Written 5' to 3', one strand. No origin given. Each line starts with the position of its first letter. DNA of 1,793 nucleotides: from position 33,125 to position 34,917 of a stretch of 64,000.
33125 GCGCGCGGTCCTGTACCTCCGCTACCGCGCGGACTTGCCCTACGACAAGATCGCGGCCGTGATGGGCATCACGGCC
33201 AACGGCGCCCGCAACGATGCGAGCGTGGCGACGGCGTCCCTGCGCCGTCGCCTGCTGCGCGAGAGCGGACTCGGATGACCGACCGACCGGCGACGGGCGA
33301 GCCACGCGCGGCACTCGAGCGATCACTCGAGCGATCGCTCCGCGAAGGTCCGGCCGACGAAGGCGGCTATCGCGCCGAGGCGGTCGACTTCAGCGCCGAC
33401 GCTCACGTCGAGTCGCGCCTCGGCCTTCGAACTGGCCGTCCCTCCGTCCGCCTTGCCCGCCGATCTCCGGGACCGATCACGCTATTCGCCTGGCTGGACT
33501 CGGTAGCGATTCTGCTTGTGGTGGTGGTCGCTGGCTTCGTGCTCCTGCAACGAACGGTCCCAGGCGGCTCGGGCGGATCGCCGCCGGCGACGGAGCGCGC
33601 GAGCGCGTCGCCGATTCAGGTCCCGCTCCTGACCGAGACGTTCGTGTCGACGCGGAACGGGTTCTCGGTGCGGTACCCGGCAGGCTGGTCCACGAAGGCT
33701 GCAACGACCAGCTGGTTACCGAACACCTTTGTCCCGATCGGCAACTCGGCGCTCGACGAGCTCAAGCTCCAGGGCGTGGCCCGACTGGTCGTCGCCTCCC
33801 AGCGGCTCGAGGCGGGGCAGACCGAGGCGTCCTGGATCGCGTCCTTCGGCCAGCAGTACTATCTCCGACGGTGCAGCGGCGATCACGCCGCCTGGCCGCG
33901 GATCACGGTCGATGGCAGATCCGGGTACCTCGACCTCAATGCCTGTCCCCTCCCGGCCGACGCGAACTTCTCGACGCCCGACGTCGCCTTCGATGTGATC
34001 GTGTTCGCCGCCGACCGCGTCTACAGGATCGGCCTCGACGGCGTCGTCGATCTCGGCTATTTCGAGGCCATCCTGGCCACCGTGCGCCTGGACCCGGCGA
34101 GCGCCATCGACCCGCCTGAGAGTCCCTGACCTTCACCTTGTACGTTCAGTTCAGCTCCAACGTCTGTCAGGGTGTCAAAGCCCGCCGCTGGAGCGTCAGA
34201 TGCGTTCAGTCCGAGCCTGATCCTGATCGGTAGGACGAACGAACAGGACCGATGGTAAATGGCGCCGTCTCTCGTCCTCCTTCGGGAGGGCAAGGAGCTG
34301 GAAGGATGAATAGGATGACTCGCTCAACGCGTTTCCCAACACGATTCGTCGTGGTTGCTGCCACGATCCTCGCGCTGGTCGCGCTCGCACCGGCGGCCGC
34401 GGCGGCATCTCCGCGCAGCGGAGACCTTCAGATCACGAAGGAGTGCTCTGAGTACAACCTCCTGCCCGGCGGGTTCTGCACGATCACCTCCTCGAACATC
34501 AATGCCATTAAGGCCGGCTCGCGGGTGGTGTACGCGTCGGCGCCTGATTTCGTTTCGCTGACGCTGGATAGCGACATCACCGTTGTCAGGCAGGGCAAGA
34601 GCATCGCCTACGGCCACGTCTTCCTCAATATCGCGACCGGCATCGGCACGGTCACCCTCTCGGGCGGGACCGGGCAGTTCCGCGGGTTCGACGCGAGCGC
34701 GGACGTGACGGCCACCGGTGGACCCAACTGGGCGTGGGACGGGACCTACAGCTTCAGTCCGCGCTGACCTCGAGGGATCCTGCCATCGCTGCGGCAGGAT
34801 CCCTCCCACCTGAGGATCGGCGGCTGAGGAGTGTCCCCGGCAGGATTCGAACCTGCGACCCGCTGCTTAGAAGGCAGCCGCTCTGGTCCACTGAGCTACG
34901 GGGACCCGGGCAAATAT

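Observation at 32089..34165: Identical ECF-type promoter motif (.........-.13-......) in front of both paralogous secreted-protein genes flanking an ECF sigma gene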

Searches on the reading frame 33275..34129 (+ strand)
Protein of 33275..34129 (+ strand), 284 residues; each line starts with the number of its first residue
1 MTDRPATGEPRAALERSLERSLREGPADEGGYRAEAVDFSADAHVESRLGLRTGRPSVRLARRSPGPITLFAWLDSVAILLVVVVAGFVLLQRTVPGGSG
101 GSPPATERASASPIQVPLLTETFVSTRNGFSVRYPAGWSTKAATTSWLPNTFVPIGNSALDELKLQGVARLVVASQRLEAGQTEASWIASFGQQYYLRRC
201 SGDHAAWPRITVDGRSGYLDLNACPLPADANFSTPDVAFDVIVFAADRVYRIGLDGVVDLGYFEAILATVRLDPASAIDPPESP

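Call 6: search_protein_families(library=pfam, proteins=[window:33275-34129:+], max_evalue=0.1)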
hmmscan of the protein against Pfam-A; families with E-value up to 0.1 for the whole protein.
window:33275-34129:+ (284 aa): 0 families

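Call 26: search_protein_families(library=ncbifam, proteins=[window:33275-34129:+], max_evalue=0.1)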
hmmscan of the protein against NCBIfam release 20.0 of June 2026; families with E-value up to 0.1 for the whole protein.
window:33275-34129:+ (284 aa): 0 families

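Call 35: find_homologous_proteins(query=window:33275-34129:+)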
Query window:33275-34129:+ (284 aa): 176 proteins with E <= 0.001 among 8000 candidates; the best 120 are listed.
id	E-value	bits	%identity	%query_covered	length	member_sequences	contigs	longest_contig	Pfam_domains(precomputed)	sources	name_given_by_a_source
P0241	3.9e-183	625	100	100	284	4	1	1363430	-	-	-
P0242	3.3e-171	586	94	100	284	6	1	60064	-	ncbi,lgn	-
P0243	3.3e-162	557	90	100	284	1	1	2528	-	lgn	-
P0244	7.0e-161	552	89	100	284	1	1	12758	-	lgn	-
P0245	2.9e-159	547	88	100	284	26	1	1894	-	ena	-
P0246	3.8e-157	540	87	100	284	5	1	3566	-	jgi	jgi:hypothetical protein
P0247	2.4e-156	538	89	100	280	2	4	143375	-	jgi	jgi:hypothetical protein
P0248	2.5e-156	537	89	100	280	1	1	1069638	-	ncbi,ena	-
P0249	2.6e-155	534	87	100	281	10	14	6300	-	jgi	jgi:hypothetical protein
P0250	1.6e-154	532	85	100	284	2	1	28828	-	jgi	jgi:hypothetical protein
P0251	5.7e-154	530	88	100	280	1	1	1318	-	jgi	jgi:hypothetical protein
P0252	1.1e-152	526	86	100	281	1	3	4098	-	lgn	-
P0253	1.6e-152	525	87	100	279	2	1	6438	-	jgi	-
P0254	1.7e-152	525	85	100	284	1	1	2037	-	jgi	jgi:hypothetical protein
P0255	2.4e-152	524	88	100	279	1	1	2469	-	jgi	jgi:hypothetical protein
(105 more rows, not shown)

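Call 49: predict_structure(alignment_id=A3)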
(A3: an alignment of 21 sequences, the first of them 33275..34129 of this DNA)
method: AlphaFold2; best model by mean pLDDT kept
length: 284 residues; sequences in the alignment: 21
mean_pLDDT: 72.7   pTM: 0.59
mean pLDDT of the five models: 72.7, 70.5, 70.3, 66.8, 66.3
residues with pLDDT >= 90: 114; 70-90: 49; 50-70: 55; < 50: 66
segments of 3 or more residues with pLDDT < 50: 1-7, 37-71, 91-110
pLDDT, mean of each block of 10 residues (from residue 1): 43 67 65 51 32 32 38 56 61 40 42 84 96 97 88 86 93 93 92 76 86 96 77 73 95 93 97 92 58
secondary structure, 60 per line:
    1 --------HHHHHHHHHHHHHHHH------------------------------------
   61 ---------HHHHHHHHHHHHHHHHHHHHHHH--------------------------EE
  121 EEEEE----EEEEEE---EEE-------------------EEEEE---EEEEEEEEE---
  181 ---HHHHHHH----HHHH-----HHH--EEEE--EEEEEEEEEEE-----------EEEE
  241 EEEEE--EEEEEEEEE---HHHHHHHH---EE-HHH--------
elements in order: H9-24 H70-92 E119-125 E130-135 E139-141 E161-165 E169-177 H184-190 H195-198 E209-212 E215-225 E237-245 E248-256 H260-267

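Call 52: fold_search(model_id=the predicted structure, library=pdb)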
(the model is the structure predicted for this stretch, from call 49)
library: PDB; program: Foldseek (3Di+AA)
matches with E <= 10: 1135; with E <= 0.001: 21
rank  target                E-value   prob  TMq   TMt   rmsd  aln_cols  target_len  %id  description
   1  3wa5_B                2.2e-05  1.00  0.30  0.57   4.8       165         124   11  Crystal Structure of type VI peptidoglycan muramidase effector Tse3 in complex with its cognate immunity protein Tsi3 (released 2013-10-02)
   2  3hlz_A                2.4e-05  1.00  0.33  0.34   6.7       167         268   10  Crystal structure of BT_1490 (NP_810393.1) from BACTEROIDES THETAIOTAOMICRON VPI-5482 at 1.50 A resolution (released 2009-06-16)
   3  9grx_0                2.4e-05  1.00  0.30  0.47   6.7       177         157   11  NDH-PSI-LHCI supercomplex from S. oleracea (released 2025-02-12)
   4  3hlz_B                2.7e-05  1.00  0.33  0.35   7.4       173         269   10  Crystal structure of BT_1490 (NP_810393.1) from BACTEROIDES THETAIOTAOMICRON VPI-5482 at 1.50 A resolution (released 2009-06-16)
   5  2xb3                  2.8e-05  1.00  0.35  0.59   5.1       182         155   13  The Structure of Cyanobacterial PsbP (released 2010-08-25)
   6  4luq_C                5.0e-05  1.00  0.30  0.57   5.1       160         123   10  Crystal structure of virulence effector Tse3 in complex with neutralizer Tsi3 (released 2013-09-18)
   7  4rth_B                6.6e-05  1.00  0.30  0.46   7.0       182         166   12  The crystal structure of PsbP from Zea mays (released 2015-03-11)
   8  4luq_D                9.4e-05  1.00  0.30  0.57   5.1       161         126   10  Crystal structure of virulence effector Tse3 in complex with neutralizer Tsi3 (released 2013-09-18)
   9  2vu4                  1.2e-04  1.00  0.30  0.50   5.9       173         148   12  Structure of PsbP protein from Spinacia oleracea at 1.98 A resolution (released 2009-07-21)
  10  5zx9                  1.5e-04  1.00  0.29  0.44  10.2       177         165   15  Crystal structure of apo form fibronectin-binding protein Apa from Mycobacterium tuberculosis (released 2019-05-29)
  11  1v2b_B                1.9e-04  1.00  0.31  0.53   5.8       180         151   10  Crystal Structure of PsbP Protein in the Oxygen-Evolving Complex of Photosystem II from Higher Plants (released 2004-05-18)
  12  4rth_A                3.1e-04  1.00  0.31  0.48   7.0       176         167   12  The crystal structure of PsbP from Zea mays (released 2015-03-11)
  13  4n80_B                3.7e-04  1.00  0.29  0.57   5.1       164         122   12  Crystal structure of Tse3-Tsi3 complex (released 2014-04-23)
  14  1v2b_A                3.7e-04  1.00  0.31  0.53   5.8       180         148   10  Crystal Structure of PsbP Protein in the Oxygen-Evolving Complex of Photosystem II from Higher Plants (released 2004-05-18)
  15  3jcu_P                4.7e-04  1.00  0.30  0.45   7.8       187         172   13  Cryo-EM structure of spinach PSII-LHCII supercomplex at 3.2 Angstrom resolution (released 2016-05-25)
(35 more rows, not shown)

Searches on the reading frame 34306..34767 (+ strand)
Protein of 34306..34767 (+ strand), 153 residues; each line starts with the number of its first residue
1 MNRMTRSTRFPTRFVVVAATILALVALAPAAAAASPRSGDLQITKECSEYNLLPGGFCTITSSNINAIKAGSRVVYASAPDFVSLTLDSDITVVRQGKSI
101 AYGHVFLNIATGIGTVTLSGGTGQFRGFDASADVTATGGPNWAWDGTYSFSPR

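Call 6: search_protein_families(library=pfam, proteins=[window:34306-34767:+], max_evalue=0.1)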
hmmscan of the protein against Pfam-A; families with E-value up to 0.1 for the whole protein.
window:34306-34767:+ (153 aa): 0 families

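Call 8: find_homologous_proteins(query=window:34306-34767:+)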
Query window:34306-34767:+ (153 aa): 975 proteins with E <= 0.001 among 1334 candidates; the best 120 are listed.
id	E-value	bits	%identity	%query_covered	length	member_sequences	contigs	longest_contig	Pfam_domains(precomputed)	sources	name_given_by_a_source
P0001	5.2e-94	330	100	100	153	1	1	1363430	-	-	-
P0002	1.1e-92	325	68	76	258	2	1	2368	-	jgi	jgi:hypothetical protein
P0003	2.6e-76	272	84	99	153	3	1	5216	-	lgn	-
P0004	4.0e-68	246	77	98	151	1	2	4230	-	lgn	-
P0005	3.6e-67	243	78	97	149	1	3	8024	-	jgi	jgi:hypothetical protein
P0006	7.2e-67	242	77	97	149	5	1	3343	-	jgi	jgi:hypothetical protein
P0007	8.9e-66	238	74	98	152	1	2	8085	-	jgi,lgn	jgi:hypothetical protein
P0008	9.4e-65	235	77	97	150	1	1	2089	-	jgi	jgi:hypothetical protein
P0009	5.0e-63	229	73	97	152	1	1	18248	-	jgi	-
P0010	6.4e-63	229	75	97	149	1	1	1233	-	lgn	-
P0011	9.1e-63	228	72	97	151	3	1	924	-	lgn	-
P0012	4.7e-62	226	74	92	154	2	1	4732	-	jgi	jgi:hypothetical protein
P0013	2.2e-61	224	74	97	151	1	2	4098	-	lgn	-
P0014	6.6e-61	222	71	98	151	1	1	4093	-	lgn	-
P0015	1.3e-59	218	76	78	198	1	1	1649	-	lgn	-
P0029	2.5e-49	185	62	97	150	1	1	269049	-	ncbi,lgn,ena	-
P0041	1.4e-46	176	58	98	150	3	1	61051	-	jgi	jgi:hypothetical protein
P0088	5.0e-40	155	59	80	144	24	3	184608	-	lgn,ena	-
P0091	1.1e-39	154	61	77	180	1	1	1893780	-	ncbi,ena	-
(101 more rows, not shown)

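Call 20: find_encoding_contigs(protein=P0003, flank=3000, max_places=3)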
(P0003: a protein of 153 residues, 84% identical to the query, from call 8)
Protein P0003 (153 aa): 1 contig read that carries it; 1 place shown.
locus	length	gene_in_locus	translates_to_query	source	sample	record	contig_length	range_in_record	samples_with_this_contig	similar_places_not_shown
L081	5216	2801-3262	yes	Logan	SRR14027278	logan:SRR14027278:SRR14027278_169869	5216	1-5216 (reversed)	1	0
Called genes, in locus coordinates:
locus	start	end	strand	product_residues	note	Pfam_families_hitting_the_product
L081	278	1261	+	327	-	-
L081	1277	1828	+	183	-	PF04542:Sigma70_r2, PF08281:Sigma70_r4_2, PF04545:Sigma70_r4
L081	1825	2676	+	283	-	-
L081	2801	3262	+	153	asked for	-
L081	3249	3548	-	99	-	PF01936:NYN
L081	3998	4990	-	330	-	PF11611:DUF4352 (weak)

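Call 21: find_encoding_contigs(protein=P0009, flank=3000, max_places=3)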
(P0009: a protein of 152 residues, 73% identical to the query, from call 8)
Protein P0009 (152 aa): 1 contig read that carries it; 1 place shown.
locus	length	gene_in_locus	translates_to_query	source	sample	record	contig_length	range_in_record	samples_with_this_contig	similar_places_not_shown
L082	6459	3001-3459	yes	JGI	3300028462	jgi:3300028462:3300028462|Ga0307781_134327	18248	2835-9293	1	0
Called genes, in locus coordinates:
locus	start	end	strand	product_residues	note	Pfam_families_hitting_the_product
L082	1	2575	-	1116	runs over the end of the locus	PF00486:Trans_reg_C, PF03704:BTAD, PF13191:AAA_16 (weak), PF13401:AAA_22 (faint), PF25872:HTH_77, PF17874:TPR_MalT (weak), PF13424:TPR_12 (weak)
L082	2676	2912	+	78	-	PF00196:GerE (weak)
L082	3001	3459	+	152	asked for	-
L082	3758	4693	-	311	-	PF01545:Cation_efflux, PF16916:ZT_dimer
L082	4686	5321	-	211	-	PF01545:Cation_efflux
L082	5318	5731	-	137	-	PF01022:HTH_5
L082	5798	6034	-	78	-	PF09851:SHOCT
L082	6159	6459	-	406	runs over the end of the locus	PF01266:DAO (faint), PF07992:Pyr_redox_2, PF21706:FCSD_central (faint)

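Call 22: find_encoding_contigs(protein=P0007, flank=3000, max_places=3)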
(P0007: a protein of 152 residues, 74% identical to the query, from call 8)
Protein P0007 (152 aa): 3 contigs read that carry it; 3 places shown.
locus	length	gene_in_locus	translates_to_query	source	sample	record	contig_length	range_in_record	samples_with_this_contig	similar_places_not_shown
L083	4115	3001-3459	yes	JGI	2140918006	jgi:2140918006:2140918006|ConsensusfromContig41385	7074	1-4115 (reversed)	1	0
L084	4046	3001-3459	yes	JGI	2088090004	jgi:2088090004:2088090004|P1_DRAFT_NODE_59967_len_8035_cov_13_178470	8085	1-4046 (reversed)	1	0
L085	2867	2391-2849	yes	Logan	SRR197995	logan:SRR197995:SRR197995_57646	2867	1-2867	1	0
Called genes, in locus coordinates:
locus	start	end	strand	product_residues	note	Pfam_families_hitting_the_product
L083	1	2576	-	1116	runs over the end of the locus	PF00486:Trans_reg_C, PF03704:BTAD, PF13374:TPR_10 (faint), PF13191:AAA_16 (weak), PF13401:AAA_22 (weak), PF25872:HTH_77, PF17874:TPR_MalT, PF13424:TPR_12 (weak)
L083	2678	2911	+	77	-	PF00196:GerE (weak)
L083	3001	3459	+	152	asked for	-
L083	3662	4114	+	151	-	?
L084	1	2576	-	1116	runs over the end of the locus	PF00486:Trans_reg_C, PF03704:BTAD, PF13374:TPR_10 (faint), PF13191:AAA_16 (weak), PF13401:AAA_22 (weak), PF25872:HTH_77, PF17874:TPR_MalT, PF13424:TPR_12 (weak)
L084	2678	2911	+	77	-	PF00196:GerE (weak)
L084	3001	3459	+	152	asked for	-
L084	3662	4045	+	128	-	?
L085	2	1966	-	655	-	?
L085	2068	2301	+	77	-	PF00196:GerE (weak)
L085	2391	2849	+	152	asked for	-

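Call 23: find_encoding_contigs(protein=P0029, flank=3000, max_places=3)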
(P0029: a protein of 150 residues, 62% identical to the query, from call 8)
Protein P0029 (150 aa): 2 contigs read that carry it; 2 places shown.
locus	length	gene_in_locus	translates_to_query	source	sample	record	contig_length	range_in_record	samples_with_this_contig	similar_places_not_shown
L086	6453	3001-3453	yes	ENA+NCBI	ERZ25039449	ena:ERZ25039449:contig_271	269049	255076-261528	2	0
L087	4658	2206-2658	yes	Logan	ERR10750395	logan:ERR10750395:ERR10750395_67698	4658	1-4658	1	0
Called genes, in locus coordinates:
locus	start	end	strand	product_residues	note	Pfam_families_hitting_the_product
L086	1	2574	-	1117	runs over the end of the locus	PF00486:Trans_reg_C, PF03704:BTAD, PF13191:AAA_16 (weak), PF13401:AAA_22 (weak), PF25872:HTH_77, PF13424:TPR_12 (weak)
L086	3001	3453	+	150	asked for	-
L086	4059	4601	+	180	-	PF20046:DUF6448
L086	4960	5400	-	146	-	PF02311:AraC_binding, PF07883:Cupin_2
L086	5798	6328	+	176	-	-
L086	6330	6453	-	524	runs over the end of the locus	PF14311:DUF4379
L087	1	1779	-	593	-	?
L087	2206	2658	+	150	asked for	-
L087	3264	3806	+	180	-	PF20046:DUF6448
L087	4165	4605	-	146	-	PF02311:AraC_binding, PF07883:Cupin_2, PF05899:Cupin_3 (faint)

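Call 26: search_protein_families(library=ncbifam, proteins=[window:34306-34767:+], max_evalue=0.1)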
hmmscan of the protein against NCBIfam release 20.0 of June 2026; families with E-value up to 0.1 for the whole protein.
window:34306-34767:+ (153 aa): 0 families

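Call 44: find_encoding_contigs(protein=P0091, flank=3000, max_places=2)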
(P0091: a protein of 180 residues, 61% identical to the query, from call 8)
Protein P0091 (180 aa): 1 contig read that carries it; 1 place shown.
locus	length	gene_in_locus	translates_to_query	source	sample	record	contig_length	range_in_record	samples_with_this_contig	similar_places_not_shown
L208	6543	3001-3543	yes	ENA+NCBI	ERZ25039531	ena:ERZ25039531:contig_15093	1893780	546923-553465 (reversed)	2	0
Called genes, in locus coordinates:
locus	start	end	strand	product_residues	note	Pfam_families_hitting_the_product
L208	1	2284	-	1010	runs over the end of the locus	PF00069:Pkinase, PF07714:PK_Tyr_Ser-Thr, PF03109:ABC1 (weak), PF26550:Tricorn_2nd (faint), PF26549:Tricorn_N, PF07676:PD40 (weak)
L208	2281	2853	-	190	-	PF07638:Sigma70_ECF, PF08281:Sigma70_r4_2 (weak)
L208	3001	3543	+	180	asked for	-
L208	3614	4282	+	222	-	PF11138:DUF2911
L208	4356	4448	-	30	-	-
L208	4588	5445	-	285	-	-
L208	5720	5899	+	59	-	-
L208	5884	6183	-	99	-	-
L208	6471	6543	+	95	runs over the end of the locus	-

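Call 45: find_encoding_contigs(protein=P0088, flank=3000, max_places=2)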
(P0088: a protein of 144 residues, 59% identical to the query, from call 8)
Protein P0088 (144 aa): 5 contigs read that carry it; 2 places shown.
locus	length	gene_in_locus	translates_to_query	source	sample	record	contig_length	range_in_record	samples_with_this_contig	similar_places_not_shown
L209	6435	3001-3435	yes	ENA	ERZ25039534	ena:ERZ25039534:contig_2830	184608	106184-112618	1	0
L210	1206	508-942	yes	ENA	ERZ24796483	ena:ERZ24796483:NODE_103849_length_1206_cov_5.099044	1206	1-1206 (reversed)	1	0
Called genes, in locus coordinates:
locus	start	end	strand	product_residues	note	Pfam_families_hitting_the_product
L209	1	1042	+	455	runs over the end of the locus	PF04945:YHS, PF28507:Rv1828_C (weak), PF16701:Ad_Cy_reg (weak), PF00211:Guanylate_cyc (weak)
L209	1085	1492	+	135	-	-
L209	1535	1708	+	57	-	-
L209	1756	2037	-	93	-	-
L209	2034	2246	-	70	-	-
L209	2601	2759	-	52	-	-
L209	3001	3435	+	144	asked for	-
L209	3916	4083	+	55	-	-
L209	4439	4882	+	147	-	PF13473:Cupredoxin_1, PF23509:MSMEG_3727_PQQ-assoc, PF07731:Cu-oxidase_2 (faint)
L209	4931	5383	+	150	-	PF01894:YjbQ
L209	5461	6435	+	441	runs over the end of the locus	-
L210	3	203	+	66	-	?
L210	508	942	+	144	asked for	-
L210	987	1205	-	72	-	?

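Call 46: find_encoding_contigs(protein=P0041, flank=3000, max_places=2)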
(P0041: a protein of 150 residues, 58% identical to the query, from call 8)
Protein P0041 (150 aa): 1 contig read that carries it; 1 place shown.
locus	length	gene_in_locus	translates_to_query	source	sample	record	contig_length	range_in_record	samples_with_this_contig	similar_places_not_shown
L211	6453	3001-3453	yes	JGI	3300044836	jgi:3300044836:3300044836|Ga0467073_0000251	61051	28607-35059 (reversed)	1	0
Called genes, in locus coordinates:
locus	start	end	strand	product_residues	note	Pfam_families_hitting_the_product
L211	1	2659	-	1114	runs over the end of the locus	PF00486:Trans_reg_C, PF03704:BTAD, PF13424:TPR_12 (faint), PF13401:AAA_22, PF25872:HTH_77 (weak)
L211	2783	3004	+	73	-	-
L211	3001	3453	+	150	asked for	-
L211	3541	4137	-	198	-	PF00657:Lipase_GDSL, PF13472:Lipase_GDSL_2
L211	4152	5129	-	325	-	PF01156:IU_nuc_hydro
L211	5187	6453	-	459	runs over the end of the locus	PF02653:BPD_transp_2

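Call 47: predict_structure(alignment_id=A4)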
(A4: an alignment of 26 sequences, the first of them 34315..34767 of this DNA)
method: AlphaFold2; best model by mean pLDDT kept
length: 150 residues; sequences in the alignment: 26
mean_pLDDT: 85.4   pTM: 0.72
mean pLDDT of the five models: 85.4, 84.8, 83.5, 82.9, 81.9
residues with pLDDT >= 90: 103; 70-90: 13; 50-70: 31; < 50: 3
segments of 3 or more residues with pLDDT < 50: 1-3
pLDDT, mean of each block of 10 residues (from residue 1): 51 57 54 85 94 96 93 97 97 90 96 96 94 92 87
secondary structure, 60 per line:
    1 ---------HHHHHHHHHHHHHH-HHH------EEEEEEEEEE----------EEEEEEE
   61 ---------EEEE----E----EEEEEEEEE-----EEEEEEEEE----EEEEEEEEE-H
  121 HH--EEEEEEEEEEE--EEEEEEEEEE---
elements in order: H10-23 E34-43 E54-60 E70-73 E83-91 E97-105 E110-118 E125-135 E138-147

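Call 51: fold_search(model_id=the predicted structure, library=pdb)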
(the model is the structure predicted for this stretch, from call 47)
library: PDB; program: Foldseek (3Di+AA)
matches with E <= 10: 1007; with E <= 0.001: 2
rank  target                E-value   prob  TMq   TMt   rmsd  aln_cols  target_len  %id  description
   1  8th2_A                7.6e-04  1.00  0.50  0.47   6.5       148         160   14  Structure of the isoflavene-forming dirigent protein PsPTS2 (released 2024-01-31)
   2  8th2_B                9.4e-04  1.00  0.53  0.49   6.3       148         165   14  Structure of the isoflavene-forming dirigent protein PsPTS2 (released 2024-01-31)
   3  8th2_F                2.5e-03  1.00  0.53  0.50   6.4       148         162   14  Structure of the isoflavene-forming dirigent protein PsPTS2 (released 2024-01-31)
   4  6ooc_A                2.6e-03  1.00  0.57  0.53   5.6       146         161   14  Structure of the pterocarpan synthase dirigent protein GePTS1 (released 2020-04-29)
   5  4rev_A                3.1e-03  1.00  0.43  0.48   8.4       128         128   14  Structure of the dirigent protein DRR206 (released 2014-11-26)
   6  8th2_C                3.8e-03  1.00  0.47  0.42   6.5       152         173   14  Structure of the isoflavene-forming dirigent protein PsPTS2 (released 2024-01-31)
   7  8th2_D                4.5e-03  1.00  0.50  0.47   6.6       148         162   14  Structure of the isoflavene-forming dirigent protein PsPTS2 (released 2024-01-31)
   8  6ooc_F                4.7e-03  1.00  0.54  0.48   5.8       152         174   14  Structure of the pterocarpan synthase dirigent protein GePTS1 (released 2020-04-29)
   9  6ooc_D                6.4e-03  1.00  0.51  0.46   6.7       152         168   11  Structure of the pterocarpan synthase dirigent protein GePTS1 (released 2020-04-29)
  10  4h6a_D                7.5e-03  1.00  0.42  0.37   6.0       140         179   10  Crystal Structure of the Allene Oxide Cyclase 2 from Physcomitrella patens (released 2012-10-17)
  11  6ooc_B                8.3e-03  1.00  0.54  0.48   5.8       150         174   14  Structure of the pterocarpan synthase dirigent protein GePTS1 (released 2020-04-29)
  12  6ooc_E                8.8e-03  1.00  0.51  0.47   6.0       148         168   14  Structure of the pterocarpan synthase dirigent protein GePTS1 (released 2020-04-29)
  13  4h6a_C                8.8e-03  0.99  0.39  0.33   7.3       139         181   12  Crystal Structure of the Allene Oxide Cyclase 2 from Physcomitrella patens (released 2012-10-17)
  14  6ood                  1.3e-02  1.00  0.53  0.51   5.8       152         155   16  Structure of the pterocarpan synthase dirigent protein PsPTS1 (released 2020-04-29)
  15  6ooc_C                1.5e-02  1.00  0.54  0.50   6.3       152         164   12  Structure of the pterocarpan synthase dirigent protein GePTS1 (released 2020-04-29)
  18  4rev_B                1.7e-02  0.99  0.42  0.48   8.0       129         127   16  Structure of the dirigent protein DRR206 (released 2014-11-26)
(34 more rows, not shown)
